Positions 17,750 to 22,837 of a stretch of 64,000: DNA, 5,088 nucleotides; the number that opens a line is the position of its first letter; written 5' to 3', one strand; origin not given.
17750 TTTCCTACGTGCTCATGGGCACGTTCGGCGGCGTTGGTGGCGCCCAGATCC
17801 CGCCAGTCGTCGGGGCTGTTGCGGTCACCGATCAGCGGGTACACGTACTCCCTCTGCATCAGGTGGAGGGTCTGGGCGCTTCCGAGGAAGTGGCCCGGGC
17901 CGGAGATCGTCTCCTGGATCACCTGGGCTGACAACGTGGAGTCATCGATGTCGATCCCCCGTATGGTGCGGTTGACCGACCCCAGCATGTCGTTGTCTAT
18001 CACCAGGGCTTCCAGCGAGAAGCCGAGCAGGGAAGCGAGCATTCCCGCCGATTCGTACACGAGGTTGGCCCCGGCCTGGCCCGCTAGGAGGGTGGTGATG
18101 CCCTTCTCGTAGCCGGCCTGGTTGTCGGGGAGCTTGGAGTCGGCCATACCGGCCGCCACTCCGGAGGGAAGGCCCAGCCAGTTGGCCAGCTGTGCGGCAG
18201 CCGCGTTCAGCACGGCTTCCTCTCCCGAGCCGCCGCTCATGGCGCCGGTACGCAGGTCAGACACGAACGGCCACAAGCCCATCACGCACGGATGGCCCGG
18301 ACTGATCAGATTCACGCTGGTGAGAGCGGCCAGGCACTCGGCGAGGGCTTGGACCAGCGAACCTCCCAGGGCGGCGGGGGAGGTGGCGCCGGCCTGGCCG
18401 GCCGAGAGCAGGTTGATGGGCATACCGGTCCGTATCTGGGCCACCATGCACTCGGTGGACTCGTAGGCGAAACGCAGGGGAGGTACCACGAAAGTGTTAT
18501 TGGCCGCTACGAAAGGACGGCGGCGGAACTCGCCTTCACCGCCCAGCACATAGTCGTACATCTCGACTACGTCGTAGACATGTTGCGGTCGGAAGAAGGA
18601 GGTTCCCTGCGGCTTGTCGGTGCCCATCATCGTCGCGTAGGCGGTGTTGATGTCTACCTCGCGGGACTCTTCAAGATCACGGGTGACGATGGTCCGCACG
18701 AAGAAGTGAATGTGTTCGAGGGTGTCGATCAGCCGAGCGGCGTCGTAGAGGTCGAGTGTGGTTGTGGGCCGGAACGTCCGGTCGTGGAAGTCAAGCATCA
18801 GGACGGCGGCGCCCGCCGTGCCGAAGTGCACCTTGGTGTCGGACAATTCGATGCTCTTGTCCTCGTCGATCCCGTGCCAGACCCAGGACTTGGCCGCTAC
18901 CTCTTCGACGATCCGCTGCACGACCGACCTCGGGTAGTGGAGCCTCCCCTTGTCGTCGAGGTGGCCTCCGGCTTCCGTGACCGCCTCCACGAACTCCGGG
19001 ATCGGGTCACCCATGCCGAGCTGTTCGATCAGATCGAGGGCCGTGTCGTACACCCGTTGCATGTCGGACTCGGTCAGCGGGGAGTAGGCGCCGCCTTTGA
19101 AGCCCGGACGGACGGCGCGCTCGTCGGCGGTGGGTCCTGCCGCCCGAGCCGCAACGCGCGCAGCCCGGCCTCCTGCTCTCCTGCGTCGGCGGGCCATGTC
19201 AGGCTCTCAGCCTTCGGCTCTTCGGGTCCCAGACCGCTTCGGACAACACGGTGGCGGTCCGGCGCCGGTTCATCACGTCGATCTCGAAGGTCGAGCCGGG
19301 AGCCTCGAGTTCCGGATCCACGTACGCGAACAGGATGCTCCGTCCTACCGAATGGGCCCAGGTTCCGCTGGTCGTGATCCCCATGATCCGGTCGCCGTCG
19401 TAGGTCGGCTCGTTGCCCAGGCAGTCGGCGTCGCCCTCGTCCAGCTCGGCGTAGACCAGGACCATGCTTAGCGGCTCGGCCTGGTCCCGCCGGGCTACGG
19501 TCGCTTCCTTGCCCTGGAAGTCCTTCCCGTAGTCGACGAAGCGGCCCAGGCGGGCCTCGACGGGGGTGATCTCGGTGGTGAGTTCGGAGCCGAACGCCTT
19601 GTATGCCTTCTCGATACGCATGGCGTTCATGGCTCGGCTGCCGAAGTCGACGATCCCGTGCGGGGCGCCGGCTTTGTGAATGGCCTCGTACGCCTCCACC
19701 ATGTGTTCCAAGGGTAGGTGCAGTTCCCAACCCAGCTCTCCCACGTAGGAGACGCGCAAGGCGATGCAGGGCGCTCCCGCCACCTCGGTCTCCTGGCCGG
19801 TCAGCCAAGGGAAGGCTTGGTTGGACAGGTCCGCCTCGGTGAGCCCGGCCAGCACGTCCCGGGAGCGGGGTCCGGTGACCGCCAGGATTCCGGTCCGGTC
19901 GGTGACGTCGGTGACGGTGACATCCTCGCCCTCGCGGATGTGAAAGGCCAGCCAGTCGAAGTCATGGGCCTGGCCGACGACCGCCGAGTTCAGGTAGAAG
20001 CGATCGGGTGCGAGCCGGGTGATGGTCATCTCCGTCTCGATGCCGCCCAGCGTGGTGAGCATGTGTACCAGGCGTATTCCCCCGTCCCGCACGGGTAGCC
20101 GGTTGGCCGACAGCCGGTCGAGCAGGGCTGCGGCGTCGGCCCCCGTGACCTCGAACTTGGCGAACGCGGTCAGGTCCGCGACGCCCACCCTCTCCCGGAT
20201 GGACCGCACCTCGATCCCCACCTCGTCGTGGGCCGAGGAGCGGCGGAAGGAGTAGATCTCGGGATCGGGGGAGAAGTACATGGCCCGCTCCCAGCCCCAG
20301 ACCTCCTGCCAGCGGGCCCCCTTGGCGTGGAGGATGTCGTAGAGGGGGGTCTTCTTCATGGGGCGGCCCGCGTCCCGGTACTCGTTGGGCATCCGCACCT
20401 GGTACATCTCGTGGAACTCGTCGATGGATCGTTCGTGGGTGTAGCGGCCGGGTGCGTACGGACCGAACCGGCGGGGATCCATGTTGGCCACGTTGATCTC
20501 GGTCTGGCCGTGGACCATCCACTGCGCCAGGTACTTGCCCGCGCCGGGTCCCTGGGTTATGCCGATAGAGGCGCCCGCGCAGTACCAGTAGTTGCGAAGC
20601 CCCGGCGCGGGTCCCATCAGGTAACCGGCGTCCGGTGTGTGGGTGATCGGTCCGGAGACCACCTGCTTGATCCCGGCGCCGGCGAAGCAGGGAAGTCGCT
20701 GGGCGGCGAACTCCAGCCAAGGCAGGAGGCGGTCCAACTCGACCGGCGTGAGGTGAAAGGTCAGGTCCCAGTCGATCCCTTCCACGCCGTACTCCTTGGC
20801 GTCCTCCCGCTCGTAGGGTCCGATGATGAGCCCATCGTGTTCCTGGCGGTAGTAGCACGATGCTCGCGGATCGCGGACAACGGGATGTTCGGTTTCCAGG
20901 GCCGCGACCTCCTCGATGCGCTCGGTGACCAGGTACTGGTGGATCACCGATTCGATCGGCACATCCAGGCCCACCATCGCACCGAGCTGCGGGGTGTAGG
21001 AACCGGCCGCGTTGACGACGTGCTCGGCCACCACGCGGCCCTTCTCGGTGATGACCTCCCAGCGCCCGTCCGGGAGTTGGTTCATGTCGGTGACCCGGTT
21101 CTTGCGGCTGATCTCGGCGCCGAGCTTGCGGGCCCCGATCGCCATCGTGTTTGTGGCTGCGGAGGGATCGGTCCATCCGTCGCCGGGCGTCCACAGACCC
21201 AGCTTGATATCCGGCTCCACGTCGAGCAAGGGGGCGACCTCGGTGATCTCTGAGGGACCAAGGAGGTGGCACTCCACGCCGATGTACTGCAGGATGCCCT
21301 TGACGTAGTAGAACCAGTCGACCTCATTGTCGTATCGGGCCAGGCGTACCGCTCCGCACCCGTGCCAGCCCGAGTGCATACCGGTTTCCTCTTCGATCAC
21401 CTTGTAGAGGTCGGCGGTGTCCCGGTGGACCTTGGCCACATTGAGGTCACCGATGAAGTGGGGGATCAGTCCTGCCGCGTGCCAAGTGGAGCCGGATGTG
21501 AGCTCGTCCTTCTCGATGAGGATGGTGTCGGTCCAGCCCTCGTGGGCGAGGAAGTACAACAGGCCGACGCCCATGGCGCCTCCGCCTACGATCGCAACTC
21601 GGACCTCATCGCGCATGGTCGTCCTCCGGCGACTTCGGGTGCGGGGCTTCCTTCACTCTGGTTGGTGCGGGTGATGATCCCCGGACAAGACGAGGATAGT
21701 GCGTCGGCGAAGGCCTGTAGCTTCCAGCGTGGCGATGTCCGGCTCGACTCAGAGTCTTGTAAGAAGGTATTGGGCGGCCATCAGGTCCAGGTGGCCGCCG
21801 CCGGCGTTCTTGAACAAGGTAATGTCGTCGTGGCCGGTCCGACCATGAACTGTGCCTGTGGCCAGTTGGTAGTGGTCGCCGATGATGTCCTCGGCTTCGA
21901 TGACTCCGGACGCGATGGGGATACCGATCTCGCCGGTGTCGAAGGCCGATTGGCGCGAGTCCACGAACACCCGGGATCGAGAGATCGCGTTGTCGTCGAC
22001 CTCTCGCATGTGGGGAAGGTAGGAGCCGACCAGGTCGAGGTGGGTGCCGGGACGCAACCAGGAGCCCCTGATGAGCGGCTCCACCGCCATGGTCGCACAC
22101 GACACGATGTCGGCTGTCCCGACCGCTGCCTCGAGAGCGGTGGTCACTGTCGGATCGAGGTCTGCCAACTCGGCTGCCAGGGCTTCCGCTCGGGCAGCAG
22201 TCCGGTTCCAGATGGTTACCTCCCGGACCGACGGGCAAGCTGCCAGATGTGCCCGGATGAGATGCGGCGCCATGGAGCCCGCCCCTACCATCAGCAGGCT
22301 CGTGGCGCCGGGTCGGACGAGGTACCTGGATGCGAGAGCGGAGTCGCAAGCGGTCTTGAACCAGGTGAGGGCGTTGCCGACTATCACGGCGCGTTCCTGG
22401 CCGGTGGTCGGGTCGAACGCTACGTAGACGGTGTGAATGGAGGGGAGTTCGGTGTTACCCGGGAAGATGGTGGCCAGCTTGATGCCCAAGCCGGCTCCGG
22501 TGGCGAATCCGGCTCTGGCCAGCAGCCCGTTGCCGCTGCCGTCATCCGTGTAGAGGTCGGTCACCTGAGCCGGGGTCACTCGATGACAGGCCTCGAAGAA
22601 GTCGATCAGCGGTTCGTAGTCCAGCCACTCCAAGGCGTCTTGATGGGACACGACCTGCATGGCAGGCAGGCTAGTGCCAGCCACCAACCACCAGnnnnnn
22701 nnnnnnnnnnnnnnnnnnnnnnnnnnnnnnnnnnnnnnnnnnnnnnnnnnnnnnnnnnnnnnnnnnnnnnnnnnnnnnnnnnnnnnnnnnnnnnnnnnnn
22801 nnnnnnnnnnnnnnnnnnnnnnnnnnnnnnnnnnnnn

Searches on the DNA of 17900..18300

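Call 70: search_rna_families(source=window, start=17900, end=18300, threshold=gathering, show_alignments=1)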
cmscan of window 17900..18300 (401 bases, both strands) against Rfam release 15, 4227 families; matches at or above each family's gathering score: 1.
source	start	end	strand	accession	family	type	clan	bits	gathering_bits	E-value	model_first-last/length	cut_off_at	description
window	18048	18147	-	RF02510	PYLIS_3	Cis-reg;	-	64.4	38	4.8e-13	1-100/100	no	Pyrrolysine insertion sequence mttB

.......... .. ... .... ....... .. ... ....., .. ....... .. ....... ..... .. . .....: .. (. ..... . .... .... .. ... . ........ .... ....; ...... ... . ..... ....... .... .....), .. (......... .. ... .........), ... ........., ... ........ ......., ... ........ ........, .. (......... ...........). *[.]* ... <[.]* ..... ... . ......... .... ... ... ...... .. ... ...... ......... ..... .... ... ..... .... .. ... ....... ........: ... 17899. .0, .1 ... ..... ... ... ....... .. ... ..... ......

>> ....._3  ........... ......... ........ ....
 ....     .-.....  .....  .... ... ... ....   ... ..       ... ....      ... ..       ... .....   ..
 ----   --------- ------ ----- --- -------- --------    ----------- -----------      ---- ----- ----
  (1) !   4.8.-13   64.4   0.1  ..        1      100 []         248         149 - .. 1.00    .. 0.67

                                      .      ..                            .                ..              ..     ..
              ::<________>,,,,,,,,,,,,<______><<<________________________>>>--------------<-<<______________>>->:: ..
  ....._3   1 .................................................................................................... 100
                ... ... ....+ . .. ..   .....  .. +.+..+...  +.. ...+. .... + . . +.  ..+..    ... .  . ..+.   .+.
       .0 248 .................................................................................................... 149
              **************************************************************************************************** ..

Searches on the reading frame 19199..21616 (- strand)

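Call 21: search_protein_families(library=pfam, proteins=[window:19199-21616:-], max_evalue=0.0001)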
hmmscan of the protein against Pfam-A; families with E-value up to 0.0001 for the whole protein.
window:19199-21616:- (805 aa): 5 families
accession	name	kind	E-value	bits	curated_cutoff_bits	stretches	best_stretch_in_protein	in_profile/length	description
PF01571.26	GCV_T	-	1e-71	241.6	25.6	1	425-692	1-254/255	Aminomethyltransferase folate-binding domain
PF01266.30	DAO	-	6.2e-61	207.3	27.9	1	6-366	1-353/353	FAD dependent oxidoreductase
PF08669.17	GCV_T_C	-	5.6e-16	58.6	25.9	1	720-797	3-80/80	Glycine cleavage T-protein C-terminal barrel domain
PF16350.10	FAO_M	-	5.6e-11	42.9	27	1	369-422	1-55/56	FAD dependent oxidoreductase central domain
PF13738.12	Pyr_redox_3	-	4e-05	23.5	30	0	167-209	96-138/305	Pyridine nucleotide-disulphide oxidoreductase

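Call 38: search_protein_families(library=ncbifam, proteins=[window:19199-21616:-], max_evalue=0.00001)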
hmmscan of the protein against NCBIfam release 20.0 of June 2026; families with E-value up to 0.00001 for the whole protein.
window:19199-21616:- (805 aa): 20 families
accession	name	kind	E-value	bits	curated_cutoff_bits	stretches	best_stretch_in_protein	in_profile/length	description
TIGR01372.1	soxA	subfamily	7.2e-56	189.6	1164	1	418-804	605-995/996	sarcosine oxidase subunit alpha family protein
NF001567.0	PRK00389.1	subfamily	1.2e-42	146.2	300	1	420-795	3-352/359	glycine cleavage system aminomethyltransferase GcvT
NF053776.1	TmaoDeMthMsil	equivalog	6.4e-40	137.4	1100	1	469-805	421-763/763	trimethylamine N-oxide demethylase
TIGR00528.1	gcvT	equivalog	5.8e-38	130.7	235.85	1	421-790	2-354/362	glycine cleavage system aminomethyltransferase GcvT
NF010093.0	PRK13579.1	equivalog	1.2e-28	100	459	1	418-792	7-360/371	glycine cleavage system aminomethyltransferase GcvT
TIGR01373.1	soxB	subfamily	6.7e-20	71.3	529.45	1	6-380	32-395/407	sarcosine oxidase subunit beta family protein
TIGR02352.1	thiamin_ThiO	equivalog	6.1e-19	68.3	250.8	1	7-229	1-228/351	glycine oxidase ThiO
NF008425.0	PRK11259.1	equivalog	5.7e-17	61.7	257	1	4-384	4-375/377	N-methyl-L-tryptophan oxidase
NF009133.0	PRK12486.1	equivalog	4.6e-16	58.7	410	1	465-792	43-365/369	dimethylsulfoniopropionate demethylase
NF001933.0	PRK00711.1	subfamily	1.3e-15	57.3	383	1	69-222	117-271/429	D-amino acid dehydrogenase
TIGR01377.1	soxA_mon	subfamily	6.7e-11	41.6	479.65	1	7-384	3-375/381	amino oxidase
TIGR03197.1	MnmC_Cterm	equivalog_domain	1.9e-10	40.4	174.2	1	6-214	1-209/400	FAD-dependent 5-carboxymethylaminomethyl-2-thiouridine(34) oxidoreductase MnmC1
TIGR03377.1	glycerol3P_GlpA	equivalog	2.1e-10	39.8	552.8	1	7-221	2-217/530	anaerobic glycerol-3-phosphate dehydrogenase subunit GlpA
NF047633.1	SyrngDmethDesA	equivalog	5.9e-09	34.9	800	1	486-671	57-248/453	syringate O-demethylase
NF002480.1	PRK01747.1-1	equivalog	1.7e-08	33.3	540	1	4-213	248-457/645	bifunctional tRNA (5-methylaminomethyl-2-thiouridine)(34)-methyltransferase MnmC2/FAD-dependent 5-carboxymethylaminomethyl-2-thiouridine(34)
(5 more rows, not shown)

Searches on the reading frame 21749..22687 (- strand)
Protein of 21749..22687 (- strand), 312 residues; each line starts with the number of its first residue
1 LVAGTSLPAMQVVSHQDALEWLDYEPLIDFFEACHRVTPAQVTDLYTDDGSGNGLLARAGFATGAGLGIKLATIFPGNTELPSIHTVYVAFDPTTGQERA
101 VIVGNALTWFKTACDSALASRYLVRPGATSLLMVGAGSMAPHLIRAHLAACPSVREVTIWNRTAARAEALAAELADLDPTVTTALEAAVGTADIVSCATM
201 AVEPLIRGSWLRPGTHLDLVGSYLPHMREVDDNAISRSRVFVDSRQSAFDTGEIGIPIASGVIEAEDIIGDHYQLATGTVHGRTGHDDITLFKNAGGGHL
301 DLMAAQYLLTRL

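Call 14: search_protein_families(library=pfam, proteins=[window:21749-22687:-], max_evalue=0.0001)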
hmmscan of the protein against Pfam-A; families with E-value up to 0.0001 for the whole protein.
window:21749-22687:- (312 aa): 2 families
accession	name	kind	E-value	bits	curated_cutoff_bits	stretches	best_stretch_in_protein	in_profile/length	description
PF02423.21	OCD_Mu_crystall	-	1.3e-38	133.1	24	1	66-308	65-306/314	Ornithine cyclodeaminase/mu-crystallin family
PF01488.26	Shikimate_DH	-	6.6e-12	46.1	24.3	1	129-212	13-96/138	Shikimate / quinate 5-dehydrogenase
